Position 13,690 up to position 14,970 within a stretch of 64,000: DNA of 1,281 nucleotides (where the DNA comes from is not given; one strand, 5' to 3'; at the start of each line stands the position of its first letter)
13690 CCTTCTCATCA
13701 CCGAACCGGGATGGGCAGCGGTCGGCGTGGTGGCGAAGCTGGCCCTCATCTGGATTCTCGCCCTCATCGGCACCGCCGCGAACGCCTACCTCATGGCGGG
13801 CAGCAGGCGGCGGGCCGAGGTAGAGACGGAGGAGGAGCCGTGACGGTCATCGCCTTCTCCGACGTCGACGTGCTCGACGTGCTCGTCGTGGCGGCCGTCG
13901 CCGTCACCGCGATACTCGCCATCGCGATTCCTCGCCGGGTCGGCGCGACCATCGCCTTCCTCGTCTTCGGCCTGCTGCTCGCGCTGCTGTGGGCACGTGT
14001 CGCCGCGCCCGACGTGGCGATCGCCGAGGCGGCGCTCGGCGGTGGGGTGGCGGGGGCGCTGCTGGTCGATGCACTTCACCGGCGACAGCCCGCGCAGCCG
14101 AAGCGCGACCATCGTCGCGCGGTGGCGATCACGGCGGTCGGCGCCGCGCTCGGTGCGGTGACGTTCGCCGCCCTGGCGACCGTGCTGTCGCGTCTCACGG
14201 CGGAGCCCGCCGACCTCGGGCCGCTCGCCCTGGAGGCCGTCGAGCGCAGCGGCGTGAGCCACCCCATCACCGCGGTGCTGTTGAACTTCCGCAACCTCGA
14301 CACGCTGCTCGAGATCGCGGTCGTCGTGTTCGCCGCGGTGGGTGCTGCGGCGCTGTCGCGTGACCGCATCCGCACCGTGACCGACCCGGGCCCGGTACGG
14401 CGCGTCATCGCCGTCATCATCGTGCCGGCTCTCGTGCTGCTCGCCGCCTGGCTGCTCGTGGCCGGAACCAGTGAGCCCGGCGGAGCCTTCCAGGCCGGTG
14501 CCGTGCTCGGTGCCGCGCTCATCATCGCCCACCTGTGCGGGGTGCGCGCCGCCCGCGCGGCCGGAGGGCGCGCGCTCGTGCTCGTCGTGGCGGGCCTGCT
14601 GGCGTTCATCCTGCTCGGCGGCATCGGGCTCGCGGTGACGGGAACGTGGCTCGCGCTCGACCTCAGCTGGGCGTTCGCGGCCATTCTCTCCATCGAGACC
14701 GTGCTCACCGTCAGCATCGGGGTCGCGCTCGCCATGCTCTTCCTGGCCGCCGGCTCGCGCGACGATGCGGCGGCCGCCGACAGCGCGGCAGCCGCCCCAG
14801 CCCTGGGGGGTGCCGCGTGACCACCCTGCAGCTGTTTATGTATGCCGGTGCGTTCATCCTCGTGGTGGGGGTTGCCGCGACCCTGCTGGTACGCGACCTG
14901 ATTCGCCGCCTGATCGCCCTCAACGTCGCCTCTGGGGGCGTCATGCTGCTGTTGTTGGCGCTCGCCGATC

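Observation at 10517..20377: P2-type ATPase co-cistronic with a rearranged Mrp-like (CPA3) module carrying three antiporter-like subunits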

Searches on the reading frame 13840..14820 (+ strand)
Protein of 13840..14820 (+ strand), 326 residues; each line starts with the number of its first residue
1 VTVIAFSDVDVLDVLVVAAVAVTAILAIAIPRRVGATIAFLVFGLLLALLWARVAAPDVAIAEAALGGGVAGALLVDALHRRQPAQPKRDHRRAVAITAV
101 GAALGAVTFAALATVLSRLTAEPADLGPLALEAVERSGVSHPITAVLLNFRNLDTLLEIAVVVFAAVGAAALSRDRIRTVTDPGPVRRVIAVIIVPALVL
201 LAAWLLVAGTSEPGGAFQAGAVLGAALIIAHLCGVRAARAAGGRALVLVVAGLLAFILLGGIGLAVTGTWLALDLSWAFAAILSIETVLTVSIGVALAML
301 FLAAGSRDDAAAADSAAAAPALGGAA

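Call 3: search_protein_families(library=pfam, proteins=[window:13840-14820:+], max_evalue=0.01)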
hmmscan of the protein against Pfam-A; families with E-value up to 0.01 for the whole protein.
window:13840-14820:+ (326 aa): 3 families
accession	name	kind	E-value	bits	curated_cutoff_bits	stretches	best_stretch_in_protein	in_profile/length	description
PF13244.11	MbhD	-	2.4e-13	50.4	27.2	1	19-81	2-64/67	MBH, subunit D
PF04039.18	MnhB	-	2.6e-10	41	22.5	1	188-299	3-121/127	Domain related to MnhB subunit of Na+/H+ antiporter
PF20501.3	MbhE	-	0.0015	19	27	1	95-178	9-85/98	MBH, subunit E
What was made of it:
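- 13840..14820 (+): Fusion of the MrpA C-terminal domain (MbhD/MbhE-like) with MrpB, 326 aa. Pfam MbhD 19-81, MbhE 95-178 (weak), MnhB 188-299 (call 3).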

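Call 6: search_protein_families(library=ncbifam, proteins=[window:13840-14820:+], max_evalue=0.001)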
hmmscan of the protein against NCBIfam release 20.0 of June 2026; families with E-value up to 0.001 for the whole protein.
window:13840-14820:+ (326 aa): 20 families
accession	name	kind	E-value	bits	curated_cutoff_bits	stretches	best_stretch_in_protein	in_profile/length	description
NF009161.0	PRK12507.1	equivalog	5.2e-23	81.7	272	1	5-288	4-313/336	putative monovalent cation/H+ antiporter subunit B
NF009159.0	PRK12504.1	equivalog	4.2e-16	59.4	141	1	12-170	6-169/178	DUF4040 domain-containing protein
NF009290.0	PRK12650.1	equivalog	7.4e-15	53.9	980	1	10-300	602-903/966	DUF4040 family protein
NF009217.0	PRK12567.1-1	equivalog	5.4e-14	52.3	268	1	134-277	45-190/238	putative monovalent cation/H+ antiporter subunit B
NF009287.0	PRK12647.1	equivalog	3.7e-12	45.6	937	1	4-178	592-764/773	putative monovalent cation/H+ antiporter subunit A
NF009285.0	PRK12645.1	equivalog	2.5e-10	39.3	1028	1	6-178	624-795/804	Na+/H+ antiporter subunit A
NF009288.0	PRK12648.1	equivalog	3.2e-10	38.7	1104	1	9-268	605-887/954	monovalent cation/H+ antiporter subunit A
NF006242.0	PRK08378.1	subfamily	7.2e-10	39.3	98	1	11-82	6-77/85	hypothetical protein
NF009284.0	PRK12644.1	equivalog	2.3e-09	35.9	962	1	12-172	601-760/975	Na+/H+ antiporter subunit A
NF009162.0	PRK12508.1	equivalog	5.9e-09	36.2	120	1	185-298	5-121/139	Na(+)/H(+) antiporter subunit B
NF009286.0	PRK12646.1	equivalog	1.9e-07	30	1063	1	5-178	622-793/800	DUF4040 family protein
TIGR00940.1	2a6301s01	subfamily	4.6e-07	28.5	920.45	1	7-176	618-786/793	monovalent cation:proton antiporter subunit A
NF009289.0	PRK12649.1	equivalog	7.3e-07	27.9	1117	1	8-176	616-785/789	putative monovalent cation/H+ antiporter subunit A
NF006249.0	PRK08387.1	equivalog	2e-06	28.3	111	1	187-302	7-124/133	putative monovalent cation/H+ antiporter subunit B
NF009218.0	PRK12567.1-2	equivalog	1.7e-05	24.7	184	1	139-234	36-132/200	putative monovalent cation/H+ antiporter subunit B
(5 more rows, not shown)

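Call 8: find_encoding_contigs(protein=window:13840-14820:+, flank=10000, max_places=6)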
Protein window:13840-14820:+ (326 aa): 1 contig read that carries it; 1 place shown.
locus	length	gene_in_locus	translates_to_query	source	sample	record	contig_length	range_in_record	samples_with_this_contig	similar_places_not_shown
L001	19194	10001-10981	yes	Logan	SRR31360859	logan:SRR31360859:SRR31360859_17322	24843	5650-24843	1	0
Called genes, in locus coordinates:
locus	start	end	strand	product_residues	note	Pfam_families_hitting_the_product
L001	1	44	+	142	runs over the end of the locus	PF10000:ACT_3, PF13840:ACT_7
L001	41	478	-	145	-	PF01741:MscL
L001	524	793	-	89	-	PF09723:Zn_ribbon_8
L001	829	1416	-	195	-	PF01812:5-FTHF_cyc-lig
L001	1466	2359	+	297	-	PF00483:NTP_transferase, PF12804:NTP_transf_3 (weak)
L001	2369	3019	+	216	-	PF13302:Acetyltransf_3, PF13420:Acetyltransf_4, PF00583:Acetyltransf_1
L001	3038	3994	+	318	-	-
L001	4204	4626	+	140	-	-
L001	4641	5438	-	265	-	PF00248:Aldo_ket_red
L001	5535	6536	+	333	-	-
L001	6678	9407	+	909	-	PF00690:Cation_ATPase_N, PF00122:E1-E2_ATPase, PF00702:Hydrolase, PF13246:Cation_ATPase, PF00689:Cation_ATPase_C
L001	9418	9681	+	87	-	-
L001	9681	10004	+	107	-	PF03334:PhaG_MnhG_YufB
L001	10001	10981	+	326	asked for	PF13244:MbhD, PF04039:MnhB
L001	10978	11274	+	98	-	PF00420:Oxidored_q2, PF09880:EhaE (weak)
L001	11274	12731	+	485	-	PF00361:Proton_antipo_M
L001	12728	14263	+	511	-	PF00361:Proton_antipo_M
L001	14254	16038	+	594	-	PF00361:Proton_antipo_M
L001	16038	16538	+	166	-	PF01899:MNHE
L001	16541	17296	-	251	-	PF00376:MerR, PF13411:MerR_1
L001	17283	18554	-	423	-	PF05977:MFS_3 (weak), PF07690:MFS_1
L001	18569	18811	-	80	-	-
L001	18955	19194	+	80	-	?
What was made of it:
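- Checked: The same gene calls exist on a public contig (call 8).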

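Call 10: find_homologous_proteins(query=window:13840-14820:+, max_evalue=0.00001)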
Query window:13840-14820:+ (326 aa): 484 proteins with E <= 0.00001 among 8000 candidates; the best 120 are listed.
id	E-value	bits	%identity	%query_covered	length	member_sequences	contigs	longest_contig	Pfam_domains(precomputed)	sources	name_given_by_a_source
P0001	1.6e-178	611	99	100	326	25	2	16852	PF04039.19,PF13244.12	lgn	-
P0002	2.7e-154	531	86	96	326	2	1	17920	PF04039.19,PF13244.12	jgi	-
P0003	3.6e-98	347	59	96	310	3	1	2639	PF04039.19,PF13244.12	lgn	-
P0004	1.2e-94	335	60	86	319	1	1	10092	PF04039.19,PF13244.12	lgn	-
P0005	5.4e-89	317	62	87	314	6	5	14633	PF04039.19,PF13244.12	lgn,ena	-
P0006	2.0e-88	315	58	94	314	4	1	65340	PF04039.19,PF13244.12,PF20501.4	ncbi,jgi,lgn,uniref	ncbi:hydrogenase subunit MbhD domain-containing protein [Microbacterium aurantiacum]|uniref:hydrogen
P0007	1.0e-86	309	59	93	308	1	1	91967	PF04039.19,PF13244.12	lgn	-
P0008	1.1e-86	309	58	93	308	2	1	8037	PF04039.19,PF13244.12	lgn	-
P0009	1.3e-85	306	58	93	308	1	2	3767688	PF04039.19,PF13244.12,PF20501.4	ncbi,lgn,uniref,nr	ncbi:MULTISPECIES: hydrogenase subunit MbhD domain-containing protein [Microbacterium]|uniref:hydrog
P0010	2.9e-84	301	53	94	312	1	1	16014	PF04039.19,PF13244.12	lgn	-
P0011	4.1e-84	301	58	93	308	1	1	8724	PF04039.19,PF13244.12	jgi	jgi:multisubunit Na+/H+ antiporter MnhB subunit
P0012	1.3e-83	299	57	93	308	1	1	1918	PF04039.19,PF13244.12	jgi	jgi:multisubunit Na+/H+ antiporter MnhB subunit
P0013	1.9e-82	295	57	94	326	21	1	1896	PF04039.19,PF13244.12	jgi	jgi:multisubunit Na+/H+ antiporter MnhB subunit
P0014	8.2e-82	293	55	88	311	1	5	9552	PF04039.19,PF13244.12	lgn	-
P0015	3.4e-81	291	54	88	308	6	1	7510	PF04039.19,PF13244.12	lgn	-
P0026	1.7e-74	269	54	86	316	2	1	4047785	PF04039.19,PF13244.12,PF20501.4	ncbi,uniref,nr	ncbi:hydrogen gas-evolving membrane-bound hydrogenase subunit E [Serinibacter arcticus]|uniref:hydro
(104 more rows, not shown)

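Call 13: find_related_loci(query=A1, collection=genome_contigs, flank=10000)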
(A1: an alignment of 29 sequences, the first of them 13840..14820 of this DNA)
Query A1 (326 aa) in genome_contigs; peptide patterns used: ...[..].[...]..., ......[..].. (x = any residue, [..] = any of these).
599 stretches matched a pattern (row limit reached: there are more); 415 encode a relative of the query (tblastn E <= 1e-3); the best 80 are kept; 80 distinct loci.
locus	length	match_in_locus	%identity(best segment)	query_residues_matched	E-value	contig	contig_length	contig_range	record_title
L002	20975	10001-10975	97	1-325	0e+0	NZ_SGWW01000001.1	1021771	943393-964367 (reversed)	Microcella putealis strain CV2 Ga0310588_11, whole genome shotgun sequence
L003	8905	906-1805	51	8-313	7e-62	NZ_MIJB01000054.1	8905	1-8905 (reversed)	Aeromicrobium sp. PE09-221 54, whole genome shotgun sequence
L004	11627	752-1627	52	8-303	4e-57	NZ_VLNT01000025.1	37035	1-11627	Aeromicrobium piscarium strain Co35 Scaffold25, whole genome shotgun sequence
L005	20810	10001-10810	52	31-303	3e-51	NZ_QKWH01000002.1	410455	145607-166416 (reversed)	Xylanimonas oleitrophica strain PW21 NODE_2_length_410455_cov_172.223, whole genome shotgun sequence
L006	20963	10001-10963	43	12-316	2e-45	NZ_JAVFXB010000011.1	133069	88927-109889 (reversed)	Kocuria arenosa strain CPCC 205236 Scaffold10_1, whole genome shotgun sequence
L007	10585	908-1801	40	11-302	4e-41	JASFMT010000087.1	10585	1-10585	MAG: Gammaproteobacteria bacterium isolate D0817S02metaG_Bin_335 D0817S02metaG_FD_scaffold_1185_c1, whole genome shotgun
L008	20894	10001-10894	39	36-309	7e-41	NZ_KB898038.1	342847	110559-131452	Thioalkalivibrio sp. ALJ16 D000DRAFT_scaffold00002.2, whole genome shotgun sequence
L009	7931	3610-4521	39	36-315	7e-41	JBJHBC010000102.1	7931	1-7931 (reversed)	MAG: Thioalkalivibrio sp. isolate SF2967_J5348.semibin_refined.137 NODE_8777_length_7931_cov_17.316504, whole genome sho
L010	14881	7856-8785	45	3-303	5e-40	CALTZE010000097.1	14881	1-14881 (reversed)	MAG: uncultured Marmoricola sp. isolate sJfjQMKYbb_bin.20.MAG genome assembly, contig: NODE_799_length_14881_cov_15.2148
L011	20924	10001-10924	40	8-316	4e-39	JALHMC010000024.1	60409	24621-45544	MAG: Hyphomicrobiaceae bacterium isolate Bin_29_3 c_000000002655, whole genome shotgun sequence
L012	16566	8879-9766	39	11-301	8e-39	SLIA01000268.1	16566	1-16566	MAG: Wenzhouxiangella sp. isolate CSSed165cm_180 CSSed16-5cm-9757, whole genome shotgun sequence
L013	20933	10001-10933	37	11-309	2e-37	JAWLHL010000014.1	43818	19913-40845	MAG: Guyparkeria sp. isolate 30dZY2.bin.62 NODE_1211_length_43818_cov_20.163430, whole genome shotgun sequence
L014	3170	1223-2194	37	11-323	2e-37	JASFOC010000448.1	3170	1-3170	MAG: Gammaproteobacteria bacterium isolate D0819M02metaG_Bin_277 D0819M02metaG_FD_scaffold_21852_c1, whole genome shotgu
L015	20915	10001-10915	37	12-316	3e-37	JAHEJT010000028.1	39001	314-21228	MAG: Verrucomicrobiales bacterium isolate Ww561 NODE_1659_length_39001_cov_4.450206, whole genome shotgun sequence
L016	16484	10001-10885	40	12-301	4e-37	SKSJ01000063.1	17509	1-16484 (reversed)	MAG: Wenzhouxiangella sp. isolate CSSed162cmA_519R1 CSSed16-2cmA-7662, whole genome shotgun sequence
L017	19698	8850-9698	36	36-309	7e-37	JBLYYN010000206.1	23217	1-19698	MAG: Gammaproteobacteria bacterium isolate DBRS2.bin3 k97_336421, whole genome shotgun sequence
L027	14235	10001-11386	43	1-310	2e-34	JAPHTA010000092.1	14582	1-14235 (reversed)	MAG: Sedimenticola sp. isolate N3S-Bin_9 c_000000327442, whole genome shotgun sequence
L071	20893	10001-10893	42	27-309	4e-28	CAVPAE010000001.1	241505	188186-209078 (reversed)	MAG: uncultured Gammaproteobacteria bacterium isolate MFD09964.bin.1.155 genome assembly, contig: contig_10999, whole ge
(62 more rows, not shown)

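Call 37: search_protein_families(library=pfam, proteins=[L027:5270-6928:+, L027:7428-8426:+, L027:8423-9433:+, L017:7101-8189:+, L008:16198-17238:+, L071:6144-7796:+, L071:8378-9367:+, L008:5104-8013:+], max_evalue=0.01)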
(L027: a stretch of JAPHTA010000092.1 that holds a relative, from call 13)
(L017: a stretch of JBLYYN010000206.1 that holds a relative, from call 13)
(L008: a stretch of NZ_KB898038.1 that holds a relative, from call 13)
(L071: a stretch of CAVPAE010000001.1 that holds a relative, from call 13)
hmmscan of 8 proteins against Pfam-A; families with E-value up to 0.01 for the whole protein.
L027:5270-6928:+ (552 aa): 2 families
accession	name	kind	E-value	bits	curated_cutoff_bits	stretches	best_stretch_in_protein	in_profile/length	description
PF00999.27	Na_H_Exchanger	-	2e-54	185.3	26.2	1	18-369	4-363/375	Sodium/hydrogen exchanger, transmembrane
PF02254.24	TrkA_N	-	4.9e-17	62.7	23.8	1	414-529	1-116/116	TrkA-N domain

L027:7428-8426:+ (332 aa): 1 family
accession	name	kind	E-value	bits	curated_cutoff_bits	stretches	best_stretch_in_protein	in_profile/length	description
PF00582.32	Usp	-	5.6e-35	121.4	24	2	180-320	17-141/141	Universal stress protein family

L027:8423-9433:+ (336 aa): 1 family
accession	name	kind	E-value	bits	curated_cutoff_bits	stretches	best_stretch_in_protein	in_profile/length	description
PF00582.32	Usp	-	4.7e-29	102.2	24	2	159-324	2-141/141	Universal stress protein family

L017:7101-8189:+ (362 aa): 1 family
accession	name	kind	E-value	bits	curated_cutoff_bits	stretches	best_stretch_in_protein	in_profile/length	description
PF00582.32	Usp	-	1.2e-35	123.5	24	2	186-350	2-141/141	Universal stress protein family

L008:16198-17238:+ (346 aa): 0 families

L071:6144-7796:+ (550 aa): 2 families
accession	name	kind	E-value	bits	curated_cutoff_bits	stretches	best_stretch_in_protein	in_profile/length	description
PF00999.27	Na_H_Exchanger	-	3.5e-54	184.5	26.2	1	17-369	3-363/375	Sodium/hydrogen exchanger, transmembrane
PF02254.24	TrkA_N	-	8.6e-19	68.4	23.8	1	414-529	1-116/116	TrkA-N domain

L071:8378-9367:+ (329 aa): 1 family
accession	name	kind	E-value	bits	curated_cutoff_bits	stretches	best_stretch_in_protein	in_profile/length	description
PF00582.32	Usp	-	1.1e-35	123.7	24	2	153-317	2-141/141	Universal stress protein family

L008:5104-8013:+ (969 aa): 8 families
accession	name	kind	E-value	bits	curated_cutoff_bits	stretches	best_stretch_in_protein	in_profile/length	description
PF00563.25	EAL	-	6.8e-53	179.9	31.3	1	713-955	3-236/236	EAL domain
PF00990.26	GGDEF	-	8.1e-43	146.4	23.8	1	531-690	1-161/161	Diguanylate cyclase, GGDEF domain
PF08447.18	PAS_3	-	1.1e-24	87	25.6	2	297-383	3-89/89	PAS fold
PF00989.32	PAS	-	3.7e-21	75.7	22.6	2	406-517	6-113/113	PAS fold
PF08448.16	PAS_4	-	3.9e-21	75.8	23.1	2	408-521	2-109/110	PAS fold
PF13426.13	PAS_9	-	5.1e-17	62.5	27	1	412-518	2-102/103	PAS domain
PF00672.30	HAMP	-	2.9e-12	47.1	25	1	213-262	3-52/53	HAMP domain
PF12860.13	PAS_7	-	0.0041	17.7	27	0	407-522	1-112/115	PAS fold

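Call 43: find_encoding_contigs(protein=P0009, flank=8000, max_places=1)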
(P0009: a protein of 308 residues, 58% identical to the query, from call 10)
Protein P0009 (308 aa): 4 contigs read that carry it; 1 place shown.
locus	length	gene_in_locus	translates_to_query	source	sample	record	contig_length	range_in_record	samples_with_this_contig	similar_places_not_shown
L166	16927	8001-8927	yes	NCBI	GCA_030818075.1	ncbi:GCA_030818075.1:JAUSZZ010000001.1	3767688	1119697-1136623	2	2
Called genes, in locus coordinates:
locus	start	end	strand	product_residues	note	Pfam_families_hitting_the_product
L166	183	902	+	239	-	PF00588:SpoU_methylase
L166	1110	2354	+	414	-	PF02771:Acyl-CoA_dh_N (weak), PF02770:Acyl-CoA_dh_M (weak), PF08028:Acyl-CoA_dh_2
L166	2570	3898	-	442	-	PF01554:MatE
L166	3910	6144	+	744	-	PF05649:Peptidase_M13_N, PF01431:Peptidase_M13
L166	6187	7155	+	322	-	PF13354:Beta-lactamase2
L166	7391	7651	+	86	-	-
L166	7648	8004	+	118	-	PF03334:PhaG_MnhG_YufB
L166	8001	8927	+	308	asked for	PF13244:MbhD, PF20501:MbhE (weak), PF04039:MnhB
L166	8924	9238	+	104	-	PF00420:Oxidored_q2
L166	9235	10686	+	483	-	PF00361:Proton_antipo_M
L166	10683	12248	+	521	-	PF00662:Proton_antipo_N (faint), PF00361:Proton_antipo_M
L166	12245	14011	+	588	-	PF00361:Proton_antipo_M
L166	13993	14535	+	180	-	PF01899:MNHE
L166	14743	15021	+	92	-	-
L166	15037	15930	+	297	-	-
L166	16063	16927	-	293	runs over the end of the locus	PF01842:ACT, PF00551:Formyl_trans_N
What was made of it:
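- Closest known: Group 3 Mrp. Different: Those clusters are described without a P-type ATPase, and L166 has none within 8 kb (call 43).
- An internal promoter inside the ATPase 3' end cannot be excluded, since Microbacterium runs the same Mrp cluster without the ATPase (call 43).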

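Call 44: find_encoding_contigs(protein=P0002, flank=8000, max_places=1)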
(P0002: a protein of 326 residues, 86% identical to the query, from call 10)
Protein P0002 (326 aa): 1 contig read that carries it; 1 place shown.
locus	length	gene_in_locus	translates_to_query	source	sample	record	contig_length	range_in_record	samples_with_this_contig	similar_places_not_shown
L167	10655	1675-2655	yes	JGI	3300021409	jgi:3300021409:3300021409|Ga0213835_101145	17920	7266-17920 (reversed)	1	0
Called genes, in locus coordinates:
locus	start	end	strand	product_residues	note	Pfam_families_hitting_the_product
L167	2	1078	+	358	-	?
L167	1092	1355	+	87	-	-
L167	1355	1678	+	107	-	PF03334:PhaG_MnhG_YufB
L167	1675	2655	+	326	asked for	PF13244:MbhD, PF04039:MnhB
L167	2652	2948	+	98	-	PF00420:Oxidored_q2, PF09880:EhaE (weak)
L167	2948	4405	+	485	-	PF00361:Proton_antipo_M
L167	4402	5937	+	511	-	PF00361:Proton_antipo_M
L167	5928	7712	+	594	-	PF00361:Proton_antipo_M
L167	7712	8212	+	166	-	PF01899:MNHE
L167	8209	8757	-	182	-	-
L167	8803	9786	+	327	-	PF04087:DUF389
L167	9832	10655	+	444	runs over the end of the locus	PF00155:Aminotran_1_2 (faint), PF00266:Aminotran_5, PF01041:DegT_DnrJ_EryC1 (weak), PF01053:Cys_Met_Meta_PP (weak)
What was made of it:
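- Flanking genes differ between relatives (calls 8, 44).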

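Call 45: find_encoding_contigs(protein=P0026, flank=8000, max_places=1)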
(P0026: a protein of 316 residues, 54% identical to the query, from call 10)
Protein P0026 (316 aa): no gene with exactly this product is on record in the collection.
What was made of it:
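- Tried and rejected: Not on record (call 45).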

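Call 61: search_protein_families(library=pfam, proteins=[L008:16198-17238:+], max_evalue=0.1)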
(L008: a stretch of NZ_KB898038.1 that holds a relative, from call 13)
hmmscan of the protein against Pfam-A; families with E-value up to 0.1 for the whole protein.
L008:16198-17238:+ (346 aa): 0 families

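Call 90: predict_structure(alignment_id=A1)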
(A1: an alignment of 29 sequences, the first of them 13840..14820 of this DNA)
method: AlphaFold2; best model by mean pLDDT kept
length: 326 residues; sequences in the alignment: 29
mean_pLDDT: 77.3   pTM: 0.71
mean pLDDT of the five models: 77.3, 76.3, 75.2, 73.0, 71.6
residues with pLDDT >= 90: 37; 70-90: 205; 50-70: 81; < 50: 3
segments of 3 or more residues with pLDDT < 50: 3-5
pLDDT, mean of each block of 10 residues (from residue 1): 57 86 85 78 79 61 62 69 62 80 77 73 61 65 59 71 77 77 89 92 87 80 91 89 88 87 84 82 88 89 76 80 67
secondary structure, 60 per line:
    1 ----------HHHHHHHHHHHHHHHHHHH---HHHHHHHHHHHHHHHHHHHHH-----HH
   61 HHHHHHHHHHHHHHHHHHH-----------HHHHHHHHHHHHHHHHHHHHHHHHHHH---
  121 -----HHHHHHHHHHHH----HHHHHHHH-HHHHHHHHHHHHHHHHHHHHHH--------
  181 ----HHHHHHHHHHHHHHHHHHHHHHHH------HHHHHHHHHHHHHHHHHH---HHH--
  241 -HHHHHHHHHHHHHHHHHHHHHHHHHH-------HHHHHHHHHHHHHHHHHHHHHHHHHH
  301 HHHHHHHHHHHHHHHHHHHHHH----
elements in order: H11-29 H33-53 H59-79 H91-117 H126-137 H142-149 H151-172 H185-208 H215-232 H242-267 H275-322
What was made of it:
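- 13840..14820 (+): The AF2 model has pLDDT 77 (call 90).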

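Call 92: fold_search(model_id=the predicted structure, library=pdb)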
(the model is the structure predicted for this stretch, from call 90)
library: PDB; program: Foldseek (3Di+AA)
matches with E <= 10: 77; with E <= 0.001: 1
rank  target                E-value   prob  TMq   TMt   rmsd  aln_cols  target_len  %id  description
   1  7d3u_A                7.8e-05  1.00  0.48  0.21  11.0       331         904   26  Structure of Mrp complex from Dietzia sp. DQ12-45-1b (released 2020-12-09)
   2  6u8y_E                1.3e-02  1.00  0.41  0.55  10.1       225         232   24  Structure of the membrane-bound sulfane sulfur reductase (MBS), an archaeal respiratory membrane complex (released 2020-09-09)
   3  9a6h_A                7.2e-01  0.84  0.27  0.13  13.9       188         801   19  Integrative model of MRPA-MRPD by crosslinking MS and deep learning (released 2024-09-18)
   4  6z16_B                1.4e+00  0.69  0.25  0.51   6.4       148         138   17  Structure of the Mrp antiporter complex (released 2020-08-12)
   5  4d2c                  1.8e+00  0.08  0.16  0.14  17.5       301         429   17  Structure of a di peptide bound POT family peptide transporter (released 2014-06-25)
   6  4e17_A                1.8e+00  0.07  0.13  0.16  23.6       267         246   13  Alpha-E-catenin is an autoinhibited molecule that co-activates vinculin (released 2012-05-16)
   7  7myz_C                2.5e+00  0.14  0.16  0.18  11.1       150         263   15  Structure of the full length 5-TM receptor CD47 bound to Fab B6H12 (released 2021-09-08)
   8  4e18_A                2.6e+00  0.06  0.13  0.16  23.7       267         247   15  Alpha-E-catenin is an autoinhibited molecule that co-activates vinculin (released 2012-05-16)
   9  8tf5                  2.6e+00  0.06  0.15  0.14  24.3       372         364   14  Crystal structure of orphan G protein-coupled receptor 6, pseudoapo form (released 2024-12-04)
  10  7wc8                  3.4e+00  0.06  0.17  0.16  24.6       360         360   12  Crystal structure of serotonin 2A receptor in complex with lumateperone (released 2022-01-26)
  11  6cfw_D                3.5e+00  0.80  0.19  0.66   3.3        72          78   35  cryoEM structure of a respiratory membrane-bound hydrogenase (released 2018-05-23)
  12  4o6m_A                3.5e+00  0.05  0.15  0.15  15.6       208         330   12  Structure of AF2299, a CDP-alcohol phosphotransferase (CMP-bound) (released 2014-05-14)
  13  4ntj                  3.7e+00  0.06  0.19  0.18  25.7       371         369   12  Structure of the human P2Y12 receptor in complex with an antithrombotic drug (released 2014-03-26)
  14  7wc7                  3.9e+00  0.04  0.16  0.15  24.9       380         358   12  Crystal structure of serotonin 2A receptor in complex with lisuride (released 2022-01-26)
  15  9lmo_R                4.0e+00  0.06  0.20  0.18  25.3       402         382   15  Cryo-EM structure of human apo inactive GPR4 (released 2025-07-09)
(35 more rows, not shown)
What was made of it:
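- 13840..14820 (+): Its best Foldseek hit is the fused MrpA/B of Dietzia, 7d3u_A, followed by MbsE, MrpB and MbhD (call 92).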
